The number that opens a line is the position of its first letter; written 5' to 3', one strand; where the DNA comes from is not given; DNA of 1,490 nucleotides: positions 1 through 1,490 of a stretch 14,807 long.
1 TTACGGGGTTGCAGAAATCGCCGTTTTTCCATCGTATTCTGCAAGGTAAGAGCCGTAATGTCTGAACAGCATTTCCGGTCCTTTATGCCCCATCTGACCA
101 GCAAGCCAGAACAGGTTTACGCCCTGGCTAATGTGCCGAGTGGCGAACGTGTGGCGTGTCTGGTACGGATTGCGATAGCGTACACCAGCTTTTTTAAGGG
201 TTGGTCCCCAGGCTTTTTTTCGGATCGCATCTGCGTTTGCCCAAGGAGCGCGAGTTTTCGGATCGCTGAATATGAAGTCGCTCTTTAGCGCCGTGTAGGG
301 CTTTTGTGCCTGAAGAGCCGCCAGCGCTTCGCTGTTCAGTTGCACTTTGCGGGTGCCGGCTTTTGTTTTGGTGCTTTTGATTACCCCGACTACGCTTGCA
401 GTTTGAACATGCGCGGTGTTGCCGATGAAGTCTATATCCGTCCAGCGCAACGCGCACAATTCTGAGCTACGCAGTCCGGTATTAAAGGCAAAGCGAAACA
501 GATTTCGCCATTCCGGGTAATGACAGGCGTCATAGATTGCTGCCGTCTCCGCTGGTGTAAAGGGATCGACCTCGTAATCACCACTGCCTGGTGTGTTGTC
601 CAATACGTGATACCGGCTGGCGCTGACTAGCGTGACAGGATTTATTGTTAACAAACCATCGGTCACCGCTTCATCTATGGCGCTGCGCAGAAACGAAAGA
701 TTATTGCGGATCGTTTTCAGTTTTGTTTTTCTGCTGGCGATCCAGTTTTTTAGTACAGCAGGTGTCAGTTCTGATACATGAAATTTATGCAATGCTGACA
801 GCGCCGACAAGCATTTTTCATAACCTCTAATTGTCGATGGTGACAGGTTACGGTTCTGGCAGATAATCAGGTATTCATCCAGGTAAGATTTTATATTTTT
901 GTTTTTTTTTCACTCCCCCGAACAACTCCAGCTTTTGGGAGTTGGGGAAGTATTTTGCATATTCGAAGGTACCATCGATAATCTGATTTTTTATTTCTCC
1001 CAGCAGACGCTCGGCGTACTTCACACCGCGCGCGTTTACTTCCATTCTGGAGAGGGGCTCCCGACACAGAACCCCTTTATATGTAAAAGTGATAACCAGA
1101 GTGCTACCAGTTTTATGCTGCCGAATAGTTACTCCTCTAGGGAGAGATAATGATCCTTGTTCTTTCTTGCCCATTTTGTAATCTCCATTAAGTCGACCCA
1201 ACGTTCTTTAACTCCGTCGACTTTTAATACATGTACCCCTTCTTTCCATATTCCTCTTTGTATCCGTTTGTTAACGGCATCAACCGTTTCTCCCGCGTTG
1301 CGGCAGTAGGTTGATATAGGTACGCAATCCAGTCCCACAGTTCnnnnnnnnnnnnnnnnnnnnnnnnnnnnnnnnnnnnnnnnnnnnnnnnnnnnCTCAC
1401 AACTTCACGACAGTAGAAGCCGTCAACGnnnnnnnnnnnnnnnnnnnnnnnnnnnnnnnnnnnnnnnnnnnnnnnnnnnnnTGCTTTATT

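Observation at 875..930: Integrase split by a frameshift in an A9 (plus-strand T9) homopolymer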

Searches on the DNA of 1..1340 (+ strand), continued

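Call 27: get_annotated_region(hit=H17, flank=1500)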
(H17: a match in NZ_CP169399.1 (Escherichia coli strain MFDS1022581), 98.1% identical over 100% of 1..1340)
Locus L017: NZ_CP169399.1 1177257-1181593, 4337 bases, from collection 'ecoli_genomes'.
description: Escherichia coli strain MFDS1022581 chromosome, complete genome
organism: Escherichia coli strain MFDS1022581 (NCBI taxid 562)
replicon: chromosome; assembly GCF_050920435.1
host: -; source: Animal source foods; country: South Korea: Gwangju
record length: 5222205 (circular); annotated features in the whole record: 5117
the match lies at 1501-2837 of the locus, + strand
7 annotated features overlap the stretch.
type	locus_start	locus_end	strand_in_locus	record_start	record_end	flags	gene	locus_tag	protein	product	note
CDS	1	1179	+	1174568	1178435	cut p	-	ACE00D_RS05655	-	AIDA repeat-containing protein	frameshifted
CDS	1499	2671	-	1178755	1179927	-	-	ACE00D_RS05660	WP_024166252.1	tyrosine-type recombinase/integrase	-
CDS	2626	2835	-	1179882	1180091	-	-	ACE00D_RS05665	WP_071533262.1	excisionase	-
CDS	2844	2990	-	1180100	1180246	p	-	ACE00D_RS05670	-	hypothetical protein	internal stop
CDS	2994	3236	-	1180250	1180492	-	-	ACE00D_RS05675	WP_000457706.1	DUF4222 domain-containing protein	-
CDS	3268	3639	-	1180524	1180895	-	-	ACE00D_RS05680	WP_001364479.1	DUF5406 family protein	-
CDS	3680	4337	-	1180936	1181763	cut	-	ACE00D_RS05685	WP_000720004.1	SPFH domain-containing protein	-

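Call 28: get_annotated_region(hit=H18, flank=1500)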
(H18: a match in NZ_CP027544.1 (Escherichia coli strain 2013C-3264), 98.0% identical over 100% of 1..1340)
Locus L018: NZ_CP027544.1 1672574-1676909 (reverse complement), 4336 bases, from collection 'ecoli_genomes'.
description: Escherichia coli strain 2013C-3264 chromosome, complete genome
organism: Escherichia coli strain 2013C-3264 (NCBI taxid 562)
replicon: chromosome; assembly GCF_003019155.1
host: Homo sapiens; source: stool; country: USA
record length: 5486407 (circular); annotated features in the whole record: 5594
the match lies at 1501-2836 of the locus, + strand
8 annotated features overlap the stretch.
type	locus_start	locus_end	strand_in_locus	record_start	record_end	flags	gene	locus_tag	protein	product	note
CDS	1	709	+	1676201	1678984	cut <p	ypjA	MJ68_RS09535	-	adhesin-like autotransporter YpjA/EhaD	incomplete; partial in the middle of a contig; missing C-terminus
CDS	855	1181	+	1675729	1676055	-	-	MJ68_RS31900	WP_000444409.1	autotransporter outer membrane beta-barrel domain-containing protein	-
CDS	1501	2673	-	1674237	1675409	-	-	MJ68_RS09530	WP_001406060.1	tyrosine-type recombinase/integrase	-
CDS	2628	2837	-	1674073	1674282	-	-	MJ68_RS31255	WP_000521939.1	hypothetical protein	-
CDS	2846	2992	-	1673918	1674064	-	-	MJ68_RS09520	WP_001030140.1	hypothetical protein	-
CDS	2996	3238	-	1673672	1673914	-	-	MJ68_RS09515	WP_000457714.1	DUF4222 domain-containing protein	-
CDS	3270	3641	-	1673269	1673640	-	-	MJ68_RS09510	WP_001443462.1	DUF5406 family protein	-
CDS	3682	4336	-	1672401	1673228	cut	-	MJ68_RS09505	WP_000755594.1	SPFH domain-containing protein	-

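Call 29: get_annotated_region(hit=H19, flank=1500)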
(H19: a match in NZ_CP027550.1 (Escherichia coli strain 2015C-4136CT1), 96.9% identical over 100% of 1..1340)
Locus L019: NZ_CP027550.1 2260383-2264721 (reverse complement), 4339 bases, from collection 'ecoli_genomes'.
description: Escherichia coli strain 2015C-4136CT1 chromosome, complete genome
organism: Escherichia coli strain 2015C-4136CT1 (NCBI taxid 562)
replicon: chromosome; assembly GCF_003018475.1
host: Homo sapiens; source: stool; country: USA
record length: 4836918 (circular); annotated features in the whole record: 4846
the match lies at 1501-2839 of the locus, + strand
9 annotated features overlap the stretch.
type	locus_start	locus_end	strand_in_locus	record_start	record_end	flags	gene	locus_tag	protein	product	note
CDS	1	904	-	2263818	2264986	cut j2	-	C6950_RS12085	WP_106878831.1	IS3 family transposase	programmed frameshift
CDS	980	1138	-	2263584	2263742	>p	-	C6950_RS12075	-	integrase arm-type DNA-binding domain-containing protein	incomplete; partial in the middle of a contig; missing C-terminus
CDS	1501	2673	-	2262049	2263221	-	-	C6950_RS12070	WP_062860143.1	tyrosine-type recombinase/integrase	-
CDS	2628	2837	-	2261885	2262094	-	-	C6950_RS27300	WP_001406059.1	hypothetical protein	-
CDS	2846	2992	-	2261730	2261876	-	-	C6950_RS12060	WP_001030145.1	hypothetical protein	-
CDS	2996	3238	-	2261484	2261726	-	-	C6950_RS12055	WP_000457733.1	DUF4222 domain-containing protein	-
CDS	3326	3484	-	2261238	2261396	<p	-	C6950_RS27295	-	hypothetical protein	incomplete; partial in the middle of a contig; missing N-terminus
CDS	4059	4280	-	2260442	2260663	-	-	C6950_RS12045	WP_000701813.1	hypothetical protein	-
CDS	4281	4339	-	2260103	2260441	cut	-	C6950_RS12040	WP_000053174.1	hypothetical protein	-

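Call 30: get_annotated_region(hit=H21, flank=1500)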
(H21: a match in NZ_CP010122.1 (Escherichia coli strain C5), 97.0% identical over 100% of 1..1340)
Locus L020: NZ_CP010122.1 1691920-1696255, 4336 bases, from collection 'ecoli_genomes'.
description: Escherichia coli strain C5 chromosome, complete genome
organism: Escherichia coli strain C5 (NCBI taxid 562)
replicon: chromosome; assembly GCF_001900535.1
host: cow; source: -; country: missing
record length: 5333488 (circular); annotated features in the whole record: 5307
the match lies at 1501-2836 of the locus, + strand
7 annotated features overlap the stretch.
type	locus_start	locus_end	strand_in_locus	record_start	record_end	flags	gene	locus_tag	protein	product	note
CDS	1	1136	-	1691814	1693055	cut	-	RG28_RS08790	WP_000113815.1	integrase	-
CDS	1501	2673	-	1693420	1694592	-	-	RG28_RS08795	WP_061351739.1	tyrosine-type recombinase/integrase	-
CDS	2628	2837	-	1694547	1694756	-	-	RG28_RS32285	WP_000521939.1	hypothetical protein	-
CDS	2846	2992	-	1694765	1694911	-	-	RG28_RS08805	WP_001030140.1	hypothetical protein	-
CDS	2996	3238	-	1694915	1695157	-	-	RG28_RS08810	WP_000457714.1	DUF4222 domain-containing protein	-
CDS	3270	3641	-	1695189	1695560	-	-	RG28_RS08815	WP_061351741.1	DUF5406 family protein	-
CDS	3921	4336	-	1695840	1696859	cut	-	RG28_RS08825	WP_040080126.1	IS110 family transposase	-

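Call 31: get_annotated_region(hit=H23, flank=1500)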
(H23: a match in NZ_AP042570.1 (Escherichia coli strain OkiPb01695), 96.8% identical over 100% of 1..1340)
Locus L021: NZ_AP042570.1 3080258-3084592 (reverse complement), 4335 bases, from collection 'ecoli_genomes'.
description: Escherichia coli strain OkiPb01695 chromosome, complete genome
organism: Escherichia coli strain OkiPb01695 (NCBI taxid 562)
replicon: chromosome; assembly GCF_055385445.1
host: -; source: bovine feces; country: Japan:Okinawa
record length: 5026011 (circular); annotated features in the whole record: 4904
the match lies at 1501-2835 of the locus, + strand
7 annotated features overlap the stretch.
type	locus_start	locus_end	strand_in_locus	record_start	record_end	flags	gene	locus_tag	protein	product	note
CDS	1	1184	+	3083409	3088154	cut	ypjA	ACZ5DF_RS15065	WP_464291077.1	adhesin-like autotransporter YpjA/EhaD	-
CDS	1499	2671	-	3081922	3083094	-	-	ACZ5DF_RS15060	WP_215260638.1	tyrosine-type recombinase/integrase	-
CDS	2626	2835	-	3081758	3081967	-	-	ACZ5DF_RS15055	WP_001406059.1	hypothetical protein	-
CDS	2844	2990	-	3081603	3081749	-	-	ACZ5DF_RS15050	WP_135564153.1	hypothetical protein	-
CDS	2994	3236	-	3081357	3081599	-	-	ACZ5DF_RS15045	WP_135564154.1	DUF4222 domain-containing protein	-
CDS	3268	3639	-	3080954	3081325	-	-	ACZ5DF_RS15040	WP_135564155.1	DUF5406 family protein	-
CDS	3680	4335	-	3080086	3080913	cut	-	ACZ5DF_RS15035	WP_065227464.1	SPFH domain-containing protein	-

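Call 32: get_annotated_region(hit=H24, flank=1500)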
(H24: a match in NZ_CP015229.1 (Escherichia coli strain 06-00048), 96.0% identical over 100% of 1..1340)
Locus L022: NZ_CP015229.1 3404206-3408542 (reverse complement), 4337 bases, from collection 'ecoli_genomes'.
description: Escherichia coli strain 06-00048 chromosome, complete genome
organism: Escherichia coli strain 06-00048 (NCBI taxid 562)
replicon: chromosome; assembly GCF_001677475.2
host: -; source: alfalfa sprout; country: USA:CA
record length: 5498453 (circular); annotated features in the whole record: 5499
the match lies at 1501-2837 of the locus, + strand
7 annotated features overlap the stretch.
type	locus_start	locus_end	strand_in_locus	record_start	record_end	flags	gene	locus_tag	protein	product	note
CDS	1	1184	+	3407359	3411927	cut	ypjA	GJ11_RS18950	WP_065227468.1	adhesin-like autotransporter YpjA/EhaD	-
CDS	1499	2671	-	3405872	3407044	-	-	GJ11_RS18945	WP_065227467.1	tyrosine-type recombinase/integrase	-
CDS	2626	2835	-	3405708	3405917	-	-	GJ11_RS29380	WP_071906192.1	excisionase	-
CDS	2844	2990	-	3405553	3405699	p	-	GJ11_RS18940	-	hypothetical protein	internal stop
CDS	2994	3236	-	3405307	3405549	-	-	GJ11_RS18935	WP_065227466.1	DUF4222 domain-containing protein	-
CDS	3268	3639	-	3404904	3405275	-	-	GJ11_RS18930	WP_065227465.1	DUF5406 family protein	-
CDS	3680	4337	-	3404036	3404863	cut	-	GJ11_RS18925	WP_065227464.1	SPFH domain-containing protein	-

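Call 33: get_annotated_region(hit=H25, flank=1500)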
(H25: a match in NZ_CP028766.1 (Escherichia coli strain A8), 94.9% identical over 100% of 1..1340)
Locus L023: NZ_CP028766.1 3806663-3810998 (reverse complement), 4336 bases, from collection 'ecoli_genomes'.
description: Escherichia coli strain A8 chromosome, complete genome
organism: Escherichia coli strain A8 (NCBI taxid 562)
replicon: chromosome; assembly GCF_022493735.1
host: mice; source: feces; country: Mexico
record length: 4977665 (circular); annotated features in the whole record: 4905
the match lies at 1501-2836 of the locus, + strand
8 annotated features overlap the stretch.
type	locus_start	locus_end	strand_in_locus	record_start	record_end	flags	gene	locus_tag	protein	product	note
CDS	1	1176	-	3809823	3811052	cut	-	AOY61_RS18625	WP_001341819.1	integrase domain-containing protein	-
CDS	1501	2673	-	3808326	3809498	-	-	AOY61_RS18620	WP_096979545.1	tyrosine-type recombinase/integrase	-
CDS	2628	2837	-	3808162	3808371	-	-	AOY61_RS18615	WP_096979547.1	excisionase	-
CDS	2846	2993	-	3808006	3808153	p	-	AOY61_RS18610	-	hypothetical protein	frameshifted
CDS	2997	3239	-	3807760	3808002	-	-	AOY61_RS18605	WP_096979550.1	DUF4222 domain-containing protein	-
CDS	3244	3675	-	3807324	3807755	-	-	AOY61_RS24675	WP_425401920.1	hypothetical protein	-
CDS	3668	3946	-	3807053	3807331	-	-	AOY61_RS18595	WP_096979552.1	DUF4752 family protein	-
CDS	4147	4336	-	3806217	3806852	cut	-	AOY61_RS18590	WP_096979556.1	hypothetical protein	-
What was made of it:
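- On Lambda-type phage tyrosine integrase (arm-binding type): An overlapping 69-aa ORF is annotated as excisionase in relatives (calls 27, 32, 33).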

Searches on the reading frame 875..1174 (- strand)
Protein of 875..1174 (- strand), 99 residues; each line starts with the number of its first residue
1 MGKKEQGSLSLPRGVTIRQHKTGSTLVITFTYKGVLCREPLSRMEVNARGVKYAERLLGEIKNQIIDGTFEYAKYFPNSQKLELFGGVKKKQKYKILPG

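Call 12: find_encoding_contigs(protein=window:875-1174:-, flank=10000, max_places=10)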
Protein window:875-1174:- (99 aa): 4 contigs read that carry it; 4 places shown.
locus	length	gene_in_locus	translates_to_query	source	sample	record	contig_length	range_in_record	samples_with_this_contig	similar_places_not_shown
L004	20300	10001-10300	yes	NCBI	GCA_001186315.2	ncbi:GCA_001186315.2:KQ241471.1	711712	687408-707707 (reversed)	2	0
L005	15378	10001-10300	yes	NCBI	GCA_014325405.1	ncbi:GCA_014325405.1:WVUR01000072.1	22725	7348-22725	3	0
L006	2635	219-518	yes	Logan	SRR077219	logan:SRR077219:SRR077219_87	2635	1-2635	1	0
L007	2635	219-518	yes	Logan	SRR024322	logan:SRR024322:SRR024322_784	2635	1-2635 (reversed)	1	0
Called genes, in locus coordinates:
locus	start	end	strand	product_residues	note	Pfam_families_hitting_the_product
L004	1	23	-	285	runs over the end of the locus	-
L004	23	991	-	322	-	PF08273:Zn_Ribbon_Prim, PF23639:DUF7146, PF13362:Toprim_3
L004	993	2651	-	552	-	PF00270:DEAD, PF04851:ResIII, PF00271:Helicase_C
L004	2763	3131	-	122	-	-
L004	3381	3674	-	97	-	-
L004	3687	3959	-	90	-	PF15943:YdaS_toxin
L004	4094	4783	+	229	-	PF01381:HTH_3, PF13560:HTH_31 (weak), PF00717:Peptidase_S24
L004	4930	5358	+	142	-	PF01381:HTH_3, PF12844:HTH_19 (weak), PF13560:HTH_31 (weak)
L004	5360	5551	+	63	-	-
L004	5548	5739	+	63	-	-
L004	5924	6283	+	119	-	-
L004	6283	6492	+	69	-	-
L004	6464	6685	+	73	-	PF24732:ParE_like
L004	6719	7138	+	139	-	-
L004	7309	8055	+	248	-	PF10543:ORF6N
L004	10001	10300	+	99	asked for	PF12167:Arm-DNA-bind_2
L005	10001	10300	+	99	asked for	PF12167:Arm-DNA-bind_2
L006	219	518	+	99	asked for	PF12167:Arm-DNA-bind_2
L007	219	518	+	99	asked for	PF12167:Arm-DNA-bind_2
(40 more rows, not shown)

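Call 39: list_cluster_members(proteins=[window:875-1174:-, window:1-810:-])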
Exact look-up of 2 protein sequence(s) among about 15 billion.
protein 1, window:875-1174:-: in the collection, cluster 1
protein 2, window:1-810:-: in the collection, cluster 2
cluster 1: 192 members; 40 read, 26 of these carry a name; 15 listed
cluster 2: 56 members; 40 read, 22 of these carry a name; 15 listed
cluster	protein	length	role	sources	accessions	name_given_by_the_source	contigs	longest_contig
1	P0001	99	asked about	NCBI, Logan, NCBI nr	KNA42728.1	hypothetical protein ERYG_05476 [Escherichia coli M114]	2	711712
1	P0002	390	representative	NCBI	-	-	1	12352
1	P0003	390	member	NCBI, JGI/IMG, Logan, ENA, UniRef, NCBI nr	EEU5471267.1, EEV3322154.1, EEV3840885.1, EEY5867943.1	DUF3596 domain-containing protein [Escherichia coli] | tyrosine-type recombinase/integrase n=1 Tax=Escherichia coli TaxID=562 RepID=UPI0003EF7C87 | tyrosine-type recombinase/integrase [Escherichia coli]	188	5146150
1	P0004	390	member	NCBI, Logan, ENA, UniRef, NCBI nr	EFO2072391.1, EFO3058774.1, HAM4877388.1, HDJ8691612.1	DUF3596 domain-containing protein [Escherichia marmotae] | DUF3596 domain-containing protein n=1 Tax=Escherichia marmotae TaxID=1499973 ... | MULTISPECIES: tyrosine-type recombinase/integrase [Escherichia]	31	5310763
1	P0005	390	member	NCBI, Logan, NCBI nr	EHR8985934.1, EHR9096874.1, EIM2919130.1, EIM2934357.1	DUF3596 domain-containing protein [Escherichia coli]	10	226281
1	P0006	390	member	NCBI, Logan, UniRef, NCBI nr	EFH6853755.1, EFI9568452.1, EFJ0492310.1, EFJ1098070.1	tyrosine-type recombinase/integrase [Escherichia coli] | tyrosine-type recombinase/integrase n=1 Tax=Escherichia coli TaxID=562 RepID=UPI001060645F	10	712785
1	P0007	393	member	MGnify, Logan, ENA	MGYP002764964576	FL=1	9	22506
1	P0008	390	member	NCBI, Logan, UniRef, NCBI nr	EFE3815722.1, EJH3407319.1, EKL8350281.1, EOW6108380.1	DUF3596 domain-containing protein [Escherichia coli] | tyrosine-type recombinase/integrase n=1 Tax=Escherichia coli TaxID=562 RepID=UPI000BE553E3 | tyrosine-type recombinase/integrase [Escherichia coli]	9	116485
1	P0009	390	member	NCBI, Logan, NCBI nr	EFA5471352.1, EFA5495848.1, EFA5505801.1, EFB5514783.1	TPA: DUF3596 domain-containing protein [Escherichia coli] | site-specific integrase [Escherichia coli]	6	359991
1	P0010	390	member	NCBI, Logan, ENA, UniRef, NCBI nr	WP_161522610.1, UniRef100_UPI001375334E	tyrosine-type recombinase/integrase [Escherichia albertii] | tyrosine-type recombinase/integrase n=1 Tax=Escherichia albertii TaxID=208962 ...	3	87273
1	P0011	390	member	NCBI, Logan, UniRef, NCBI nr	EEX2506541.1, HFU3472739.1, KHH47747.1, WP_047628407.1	TPA: tyrosine-type recombinase/integrase [Escherichia coli] | tyrosine-type recombinase/integrase n=1 Tax=Escherichia coli TaxID=562 RepID=UPI000542C83E | tyrosine-type recombinase/integrase [Escherichia coli]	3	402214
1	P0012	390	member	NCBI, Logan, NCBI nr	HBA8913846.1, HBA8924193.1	TPA: tyrosine-type recombinase/integrase [Escherichia coli] | tyrosine-type recombinase/integrase [Escherichia coli]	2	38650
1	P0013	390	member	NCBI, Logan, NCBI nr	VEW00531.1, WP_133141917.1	Site-specific recombinase, phage integrase family [Escherichia coli] | tyrosine-type recombinase/integrase [Escherichia coli]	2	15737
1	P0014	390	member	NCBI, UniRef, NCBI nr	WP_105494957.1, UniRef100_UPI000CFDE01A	tyrosine-type recombinase/integrase [Escherichia coli] | tyrosine-type recombinase/integrase n=1 Tax=Escherichia coli TaxID=562 RepID=UPI000CFDE01A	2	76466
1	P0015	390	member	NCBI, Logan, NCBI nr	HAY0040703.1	TPA: DUF3596 domain-containing protein [Escherichia coli] | DUF3596 domain-containing protein [Escherichia coli]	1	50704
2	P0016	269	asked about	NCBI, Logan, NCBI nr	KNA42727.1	phage integrase [Escherichia coli M114]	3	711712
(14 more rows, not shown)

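Call 61: search_protein_families(library=pfam, proteins=[window:875-1174:-])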
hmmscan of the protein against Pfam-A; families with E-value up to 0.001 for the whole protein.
window:875-1174:- (99 aa): 1 family
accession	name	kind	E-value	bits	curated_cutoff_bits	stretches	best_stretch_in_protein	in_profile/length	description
PF12167.14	Arm-DNA-bind_2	-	2.5e-20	72.7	22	1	12-80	1-65/65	Arm DNA-binding domain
